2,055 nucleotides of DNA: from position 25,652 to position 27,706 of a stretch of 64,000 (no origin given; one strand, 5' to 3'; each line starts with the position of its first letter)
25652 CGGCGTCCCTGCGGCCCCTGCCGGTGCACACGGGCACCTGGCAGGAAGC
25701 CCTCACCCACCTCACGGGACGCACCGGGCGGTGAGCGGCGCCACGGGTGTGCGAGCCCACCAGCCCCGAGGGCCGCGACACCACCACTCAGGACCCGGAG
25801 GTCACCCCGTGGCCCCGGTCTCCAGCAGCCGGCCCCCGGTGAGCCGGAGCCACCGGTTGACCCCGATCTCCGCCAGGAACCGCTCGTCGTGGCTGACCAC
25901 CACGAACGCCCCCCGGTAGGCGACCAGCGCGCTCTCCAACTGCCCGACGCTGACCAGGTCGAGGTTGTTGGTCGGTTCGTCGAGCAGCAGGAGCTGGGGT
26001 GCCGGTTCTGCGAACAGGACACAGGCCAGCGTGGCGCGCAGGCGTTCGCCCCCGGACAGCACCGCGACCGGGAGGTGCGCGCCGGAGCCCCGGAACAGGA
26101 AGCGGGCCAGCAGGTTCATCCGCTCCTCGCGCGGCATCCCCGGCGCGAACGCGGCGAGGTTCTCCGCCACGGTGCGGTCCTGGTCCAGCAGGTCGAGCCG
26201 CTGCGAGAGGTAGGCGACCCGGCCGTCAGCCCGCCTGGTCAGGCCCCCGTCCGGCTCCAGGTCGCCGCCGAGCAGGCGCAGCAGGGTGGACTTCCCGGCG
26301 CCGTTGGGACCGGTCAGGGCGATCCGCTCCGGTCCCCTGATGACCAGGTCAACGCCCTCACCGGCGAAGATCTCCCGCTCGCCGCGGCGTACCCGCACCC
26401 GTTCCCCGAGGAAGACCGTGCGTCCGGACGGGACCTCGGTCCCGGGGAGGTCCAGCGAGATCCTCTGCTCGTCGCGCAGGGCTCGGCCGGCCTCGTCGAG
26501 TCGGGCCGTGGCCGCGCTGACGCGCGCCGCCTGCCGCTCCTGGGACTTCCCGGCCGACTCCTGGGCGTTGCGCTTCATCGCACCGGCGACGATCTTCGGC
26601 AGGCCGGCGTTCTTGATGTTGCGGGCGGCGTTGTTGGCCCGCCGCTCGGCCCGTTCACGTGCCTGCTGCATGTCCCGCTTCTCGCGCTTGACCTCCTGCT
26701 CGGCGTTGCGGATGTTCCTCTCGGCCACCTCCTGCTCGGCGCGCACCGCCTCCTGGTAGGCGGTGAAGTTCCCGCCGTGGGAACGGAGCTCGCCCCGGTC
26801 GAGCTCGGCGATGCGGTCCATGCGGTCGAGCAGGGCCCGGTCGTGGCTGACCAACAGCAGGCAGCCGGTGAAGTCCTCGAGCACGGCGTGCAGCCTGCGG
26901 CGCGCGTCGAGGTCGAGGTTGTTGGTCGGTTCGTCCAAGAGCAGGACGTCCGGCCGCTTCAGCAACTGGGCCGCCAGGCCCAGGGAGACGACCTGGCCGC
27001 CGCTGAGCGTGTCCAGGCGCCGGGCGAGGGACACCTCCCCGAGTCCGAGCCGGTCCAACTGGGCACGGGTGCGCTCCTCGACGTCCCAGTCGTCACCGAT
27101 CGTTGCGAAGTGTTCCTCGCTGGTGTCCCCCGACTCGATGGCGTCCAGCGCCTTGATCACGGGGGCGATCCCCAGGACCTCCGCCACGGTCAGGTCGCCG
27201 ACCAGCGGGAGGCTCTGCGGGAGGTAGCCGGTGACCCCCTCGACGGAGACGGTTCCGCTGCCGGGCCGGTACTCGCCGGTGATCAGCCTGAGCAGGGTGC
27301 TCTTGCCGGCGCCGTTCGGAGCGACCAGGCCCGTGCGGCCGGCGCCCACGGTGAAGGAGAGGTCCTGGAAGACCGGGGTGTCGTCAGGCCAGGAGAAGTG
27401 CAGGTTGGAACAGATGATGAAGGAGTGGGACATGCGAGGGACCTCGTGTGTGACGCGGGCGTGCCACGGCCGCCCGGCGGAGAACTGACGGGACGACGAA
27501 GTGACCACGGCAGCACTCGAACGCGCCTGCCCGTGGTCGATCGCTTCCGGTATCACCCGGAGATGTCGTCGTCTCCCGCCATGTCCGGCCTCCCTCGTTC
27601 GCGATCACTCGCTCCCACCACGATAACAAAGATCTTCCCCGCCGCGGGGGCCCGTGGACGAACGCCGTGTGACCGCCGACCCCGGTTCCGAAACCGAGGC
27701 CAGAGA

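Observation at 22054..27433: Compact locus: ABC exporter, precursor, RRE-Trx, with a convergent ABC-F ATPase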

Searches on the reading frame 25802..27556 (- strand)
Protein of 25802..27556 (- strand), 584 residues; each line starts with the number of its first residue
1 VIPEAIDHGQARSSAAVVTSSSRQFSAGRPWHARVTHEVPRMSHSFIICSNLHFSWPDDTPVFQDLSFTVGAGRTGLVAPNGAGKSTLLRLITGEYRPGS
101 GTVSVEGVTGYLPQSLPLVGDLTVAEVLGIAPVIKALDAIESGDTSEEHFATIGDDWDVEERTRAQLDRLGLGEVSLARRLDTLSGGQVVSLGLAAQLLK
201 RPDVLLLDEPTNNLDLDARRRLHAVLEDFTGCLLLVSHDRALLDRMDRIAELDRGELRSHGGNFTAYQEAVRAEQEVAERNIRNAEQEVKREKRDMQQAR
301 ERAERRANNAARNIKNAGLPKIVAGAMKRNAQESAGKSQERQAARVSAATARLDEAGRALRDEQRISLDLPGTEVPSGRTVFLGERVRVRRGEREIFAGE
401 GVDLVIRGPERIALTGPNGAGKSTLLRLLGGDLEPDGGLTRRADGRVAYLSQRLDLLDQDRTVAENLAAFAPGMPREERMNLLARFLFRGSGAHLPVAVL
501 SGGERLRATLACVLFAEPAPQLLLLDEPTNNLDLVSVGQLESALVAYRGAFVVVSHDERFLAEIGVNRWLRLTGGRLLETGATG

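Call 3: search_protein_families(library=pfam, proteins=[window:25802-27556:-], max_evalue=0.1)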
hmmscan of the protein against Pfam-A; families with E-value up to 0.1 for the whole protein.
window:25802-27556:- (584 aa): 19 families
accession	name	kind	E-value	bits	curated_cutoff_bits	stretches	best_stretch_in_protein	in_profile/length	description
PF00005.33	ABC_tran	-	3.3e-43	148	25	2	64-212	2-137/137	ABC transporter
PF13304.12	AAA_21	-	3.1e-17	64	27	3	182-244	236-304/304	AAA domain, putative AbiEii toxin, Type IV TA system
PF02463.25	SMC_N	-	3.2e-10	40.3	40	0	499-564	136-205/220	RecF/RecN/SMC N terminal domain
PF13555.12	AAA_29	-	4.3e-07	30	27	1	402-426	17-39/61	P-loop containing region of AAA domain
PF13476.12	AAA_23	-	2.7e-06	28.6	27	2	63-93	10-40/201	AAA domain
PF13401.12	AAA_22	-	3.6e-06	27.8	27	1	412-527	8-92/130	AAA domain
PF13558.12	SbcC_Walker_B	-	0.00016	22.3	27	0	176-227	25-89/90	SbcC/RAD50-like, Walker B motif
PF13191.12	AAA_16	-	0.00021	22.3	32.6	1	409-526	24-139/167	AAA ATPase domain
PF03193.22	RsgA_GTPase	-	0.00036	20.8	30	0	410-434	107-131/174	RsgA GTPase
PF13604.12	AAA_30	-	0.00074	19.7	27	0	75-209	21-96/191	AAA domain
PF01926.29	MMR_HSR1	-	0.004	17.7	21.9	0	411-431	1-21/113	50S ribosome-binding GTPase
PF13521.12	AAA_28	-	0.0072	17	27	1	411-430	1-20/164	AAA domain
PF12848.13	ABC_tran_Xtn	-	0.0098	16.4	25.9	1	251-311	2-62/85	ABC transporter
PF25199.1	nSTAND_NTPase5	-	0.011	15.9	34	0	407-433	39-65/145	Novel STAND NTPase 5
PF13481.12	AAA_25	-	0.027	14.5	27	0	406-427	30-51/195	AAA domain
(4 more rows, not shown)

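Call 4: search_protein_families(library=ncbifam, proteins=[window:25802-27556:-], max_evalue=0.1)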
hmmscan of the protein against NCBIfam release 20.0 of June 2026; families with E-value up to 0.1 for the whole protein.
window:25802-27556:- (584 aa): 194 families (the best 25 are shown)
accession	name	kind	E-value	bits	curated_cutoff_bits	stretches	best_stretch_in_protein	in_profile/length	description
NF000355.4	ribo_prot_ABC_F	equivalog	8.7e-114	381.1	380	1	49-569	5-497/499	ribosomal protection-like ABC-F family protein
NF000171.1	ABCF_producer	exception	3.3e-72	243.7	800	1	57-578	13-540/541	TlrC/CarA/OleB/SrmB family ABC-F type ribosomal protection protein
NF050005.1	ABC_ATPase_Uup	equivalog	1.2e-71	241.8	900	2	155-571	131-510/636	ATP-binding cassette ATPase Uup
NF000170.2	ABCF_Vga_all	exception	2.4e-67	227.6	725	1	73-565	30-447/521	Vga family ABC-F type ribosomal protection protein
NF008358.0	PRK11147.1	equivalog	4.8e-67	226.6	936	2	155-575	131-514/635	ABC transporter ATP-binding protein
TIGR03719.1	ABC_ABC_ChvD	subfamily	1.3e-65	222.1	806.75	3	339-564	283-506/552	energy-dependent translational throttle protein EttA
NF008775.0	PRK11819.1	equivalog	1.9e-65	221.6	599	3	339-564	285-508/556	energy-dependent translational throttle protein EttA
NF000168.2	ABCF_Msr_all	exception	1.2e-62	212.1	680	2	165-565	81-472/487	Msr family ABC-F type ribosomal protection protein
NF011646.0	PRK15064.1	equivalog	1.6e-57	195.1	762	3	305-565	251-502/530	ABC-F family ATPase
NF007921.0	PRK10636.1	equivalog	1.3e-56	192.2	917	3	385-561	316-490/638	ABC transporter ATP-binding protein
NF043038.1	ABCF_CplR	exception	1.9e-54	185.3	780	3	182-564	94-462/544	ABC-F type ribosomal protection protein CplR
NF000169.2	ABCF_Sal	exception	3.2e-54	184.5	725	2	155-569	102-499/542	Sal family ABC-F type ribosomal protection protein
NF000166.1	ABCF_CarA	exception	4.9e-53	180.1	1050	2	157-579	147-552/556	ABC-F type ribosomal protection protein Car(A)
NF045691.1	ABCF_VgaF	exception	1.4e-49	169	975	2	182-570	76-451/459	ABC-F type ribosomal protection protein Vga(F)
NF000167.2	ABCF_Lsa_all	exception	1.5e-45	156.1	750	2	166-565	100-486/492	Lsa family ABC-F type ribosomal protection protein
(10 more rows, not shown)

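Call 66: find_homologous_proteins(query=window:25802-27433:-, max_evalue=1e-50)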
Query window:25802-27433:- (543 aa): 7996 proteins with E <= 1e-50 among 8000 candidates; the best 120 are listed.
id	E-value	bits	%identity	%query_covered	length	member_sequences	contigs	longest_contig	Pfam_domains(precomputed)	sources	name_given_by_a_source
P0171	0.0e+0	1174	100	100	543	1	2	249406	PF00005.34,PF13476.13,PF13555.13,PF13401.13,PF02463.26,PF13304.13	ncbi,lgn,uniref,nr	ncbi:ABC transporter [Wenjunlia vitaminophila]|uniref:ABC transporter n=1 Tax=Wenjunlia vitaminophil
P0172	6.0e-297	1003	85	100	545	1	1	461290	PF00005.34,PF13476.13,PF13555.13,PF03193.23,PF02463.26,PF13304.13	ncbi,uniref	ncbi:ABC-F family ATP-binding cassette domain-containing protein [Streptosporangium sp. NPDC002524]|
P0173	4.4e-296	1001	86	100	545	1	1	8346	PF00005.34,PF13476.13,PF13555.13,PF03193.23,PF02463.26,PF13304.13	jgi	jgi:ATPase subunit of ABC transporter with duplicated ATPase domains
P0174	3.1e-295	998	85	100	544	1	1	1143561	PF00005.34,PF13476.13,PF13558.13,PF13555.13,PF13401.13,PF02463.26,PF13304.13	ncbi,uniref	ncbi:ABC-F family ATP-binding cassette domain-containing protein [Streptosporangium oxazolinicum]|un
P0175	1.0e-294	996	84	100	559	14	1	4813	PF00005.34,PF13476.13,PF13555.13,PF02463.26,PF13304.13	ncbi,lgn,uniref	ncbi:ribosomal protection-like ABC-F family protein [Streptosporangium sp. NPDC048865]|uniref:riboso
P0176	1.3e-294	996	84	100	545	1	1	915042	PF00005.34,PF13476.13,PF13555.13,PF02463.26,PF13304.13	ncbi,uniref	ncbi:ABC-F family ATP-binding cassette domain-containing protein [Actinoallomurus liliacearum]|unire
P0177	6.5e-294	993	85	100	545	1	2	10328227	PF00005.34,PF13476.13,PF13555.13,PF02463.26,PF13304.13,PF13191.13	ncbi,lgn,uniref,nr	ncbi:ribosomal protection-like ABC-F family protein [Streptosporangium lutulentum]|uniref:ATPase sub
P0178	1.3e-293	992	84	99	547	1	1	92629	PF13604.13,PF00005.34,PF13476.13,PF13558.13,PF13555.13,PF13401.13,PF02463.26,PF13304.13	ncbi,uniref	ncbi:ribosomal protection-like ABC-F family protein [Nonomuraea sp. NPDC000554]|uniref:ribosomal pro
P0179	1.8e-293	992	84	100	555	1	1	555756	PF00005.34,PF13476.13,PF13558.13,PF13555.13,PF02463.26,PF13304.13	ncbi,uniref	ncbi:ABC-F family ATP-binding cassette domain-containing protein [Streptosporangium sp. V21-05]|unir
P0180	5.8e-293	990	84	100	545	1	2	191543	PF13604.13,PF00005.34,PF13476.13,PF13555.13,PF13401.13,PF03193.23,PF02463.26,PF13304.13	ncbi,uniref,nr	ncbi:ribosomal protection-like ABC-F family protein [Streptosporangium carneum]|uniref:ABC transport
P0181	6.6e-293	990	85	99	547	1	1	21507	PF13604.13,PF00005.34,PF13476.13,PF13558.13,PF13555.13,PF13401.13,PF03193.23,PF02463.26,PF13304.13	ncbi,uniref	ncbi:ribosomal protection-like ABC-F family protein [Nonomuraea sp. NPDC005983]|uniref:ribosomal pro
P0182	1.2e-292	989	84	99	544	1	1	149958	PF00005.34,PF13555.13,PF02463.26,PF13304.13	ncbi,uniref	ncbi:ribosomal protection-like ABC-F family protein [Streptosporangium sp. NPDC049046]|uniref:riboso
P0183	1.4e-292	989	84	99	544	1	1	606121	PF00005.34,PF13555.13,PF02463.26,PF13304.13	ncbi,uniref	ncbi:ribosomal protection-like ABC-F family protein [Streptosporangium sp. NPDC000509]|uniref:riboso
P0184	3.6e-292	988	83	99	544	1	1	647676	PF00005.34,PF13555.13,PF02463.26,PF13304.13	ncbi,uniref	ncbi:ribosomal protection-like ABC-F family protein [Streptosporangium sp. NPDC000095]|uniref:riboso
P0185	4.4e-292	987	83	100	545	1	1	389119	PF00005.34,PF13476.13,PF13555.13,PF02463.26,PF13304.13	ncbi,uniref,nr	ncbi:ribosomal protection-like ABC-F family protein [Actinoallomurus rhizosphaericola]|uniref:riboso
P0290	1.0e-283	960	81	100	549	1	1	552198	PF13604.13,PF00005.34,PF13476.13,PF13555.13,PF02463.26,PF13304.13,PF13191.13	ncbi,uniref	ncbi:ABC-F family ATP-binding cassette domain-containing protein [Streptomyces sp. NPDC087420]|unire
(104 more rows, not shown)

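Call 67: find_encoding_contigs(protein=P0290, flank=8000, max_places=1)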
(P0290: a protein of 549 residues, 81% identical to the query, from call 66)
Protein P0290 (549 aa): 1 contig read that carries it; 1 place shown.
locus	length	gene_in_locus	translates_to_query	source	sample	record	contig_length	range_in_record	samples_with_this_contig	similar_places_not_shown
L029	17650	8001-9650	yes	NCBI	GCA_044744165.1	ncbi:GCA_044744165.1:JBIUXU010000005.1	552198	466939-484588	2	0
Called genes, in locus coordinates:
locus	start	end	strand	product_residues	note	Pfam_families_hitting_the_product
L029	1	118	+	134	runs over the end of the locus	PF10000:ACT_3, PF13840:ACT_7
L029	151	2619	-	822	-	PF00989:PAS (faint), PF08448:PAS_4, PF13492:GAF_3 (faint), PF01590:GAF (weak), PF07228:SpoIIE, PF13581:HATPase_c_2, PF02518:HATPase_c (faint)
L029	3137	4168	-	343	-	PF02082:Rrf2 (weak), PF08220:HTH_DeoR, PF08279:HTH_11, PF12840:HTH_20 (faint), PF19187:HTH_PafC (weak), PF13280:WYL, PF25583:WCX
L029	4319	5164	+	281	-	PF01370:Epimerase, PF04321:RmlD_sub_bind (faint), PF05368:NmrA, PF13460:NAD_binding_10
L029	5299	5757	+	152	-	PF00903:Glyoxalase, PF18029:Glyoxalase_6 (weak), PF22677:Ble-like_N (faint)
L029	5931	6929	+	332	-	PF08240:ADH_N, PF00107:ADH_zinc_N, PF13602:ADH_zinc_N_2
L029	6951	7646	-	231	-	PF07336:ABATE, PF11706:zf-CGNR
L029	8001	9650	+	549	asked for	PF00005:ABC_tran, PF02463:SMC_N (faint), PF13191:AAA_16 (faint), PF13476:AAA_23 (faint), PF13555:AAA_29 (faint), PF13604:AAA_30 (faint), PF13304:AAA_21 (weak), PF00005:ABC_tran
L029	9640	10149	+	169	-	PF00583:Acetyltransf_1, PF13673:Acetyltransf_10, PF13508:Acetyltransf_7, PF08445:FR47 (weak)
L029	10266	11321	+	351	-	PF01370:Epimerase, PF22917:PRISE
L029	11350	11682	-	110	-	PF12840:HTH_20 (weak)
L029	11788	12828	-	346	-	PF08240:ADH_N, PF00107:ADH_zinc_N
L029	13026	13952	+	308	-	PF13560:HTH_31, PF01381:HTH_3 (weak), PF17765:MLTR_LBD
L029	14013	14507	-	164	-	-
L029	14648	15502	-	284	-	PF05368:NmrA (faint), PF01370:Epimerase (weak), PF13460:NAD_binding_10 (weak)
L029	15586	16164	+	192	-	PF00440:TetR_N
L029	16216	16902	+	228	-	PF00440:TetR_N, PF17929:TetR_C_34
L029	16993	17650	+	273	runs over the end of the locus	PF00106:adh_short, PF01370:Epimerase (weak), PF08659:KR, PF13460:NAD_binding_10 (weak), PF13561:adh_short_C2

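Call 68: find_encoding_contigs(protein=P0171, flank=10000, max_places=1)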
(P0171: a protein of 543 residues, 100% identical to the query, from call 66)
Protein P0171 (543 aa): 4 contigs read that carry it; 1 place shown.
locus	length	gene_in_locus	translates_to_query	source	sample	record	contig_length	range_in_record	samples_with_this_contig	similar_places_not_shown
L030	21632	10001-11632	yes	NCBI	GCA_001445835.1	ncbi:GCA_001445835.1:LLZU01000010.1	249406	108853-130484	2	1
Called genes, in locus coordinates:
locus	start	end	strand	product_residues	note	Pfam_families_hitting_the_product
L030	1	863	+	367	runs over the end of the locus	PF17853:GGDEF_2, PF13556:HTH_30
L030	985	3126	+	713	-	PF00199:Catalase, PF06628:Catalase-rel, PF01965:DJ-1_PfpI, PF18011:Catalase_C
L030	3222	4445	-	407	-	PF02771:Acyl-CoA_dh_N, PF02770:Acyl-CoA_dh_M, PF00441:Acyl-CoA_dh_1, PF08028:Acyl-CoA_dh_2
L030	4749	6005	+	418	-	PF08245:Mur_ligase_M, PF08353:MurT_C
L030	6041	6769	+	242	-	PF07685:GATase_3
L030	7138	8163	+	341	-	PF00365:PFK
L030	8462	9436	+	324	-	PF09678:Caa3_CtaG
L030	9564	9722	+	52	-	-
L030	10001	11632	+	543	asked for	PF00005:ABC_tran, PF02463:SMC_N (faint), PF13401:AAA_22 (faint), PF13476:AAA_23 (faint), PF13555:AAA_29 (faint), PF13304:AAA_21 (weak), PF00005:ABC_tran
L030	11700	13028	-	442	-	-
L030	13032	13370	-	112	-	PF07740:Toxin_12 (weak)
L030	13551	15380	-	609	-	PF00005:ABC_tran, PF02463:SMC_N (weak)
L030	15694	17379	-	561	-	PF00449:Urease_alpha, PF01979:Amidohydro_1, PF07969:Amidohydro_3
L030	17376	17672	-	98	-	PF00699:Urease_beta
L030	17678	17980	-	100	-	PF00547:Urease_gamma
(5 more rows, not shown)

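Call 85: search_protein_families(library=padloc, proteins=[window:25802-27433:-], max_evalue=0.001)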
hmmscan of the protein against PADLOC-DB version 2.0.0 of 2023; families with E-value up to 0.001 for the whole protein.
window:25802-27433:- (543 aa): 10 families
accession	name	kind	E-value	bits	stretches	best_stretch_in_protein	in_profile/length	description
PDLC04135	mad3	-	8.9e-43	145.2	4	137-219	258-341/374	mads_3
PDLC02980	AriA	-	5.3e-19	67.3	2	140-203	235-304/304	-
PDLC04140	mad8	-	4.1e-08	31.1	1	359-413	18-67/314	mads_8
PDLC04164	AriA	-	8.8e-08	30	0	446-493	159-207/253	-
PDLC00290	PtuA1|PtuA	-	3.9e-06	24.5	0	372-390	27-45/414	AAA ATPase domain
PDLC02335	AbiLi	-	1.7e-05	22.1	0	371-388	79-96/326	AbiLi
PDLC02914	ATPase-Toprim_I-B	-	0.00028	18.2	0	371-386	28-43/443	-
PDLC00269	PtuA1|PtuA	-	0.00033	18.1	0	372-388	36-52/446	AAA ATPase domain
PDLC00281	PtuA1|PtuA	-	0.00054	17.2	0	373-394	42-63/448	AAA ATPase domain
PDLC00513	JetC1|JetC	-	0.00099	15.2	0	22-48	15-40/1140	DUF3584 domain; MukB-like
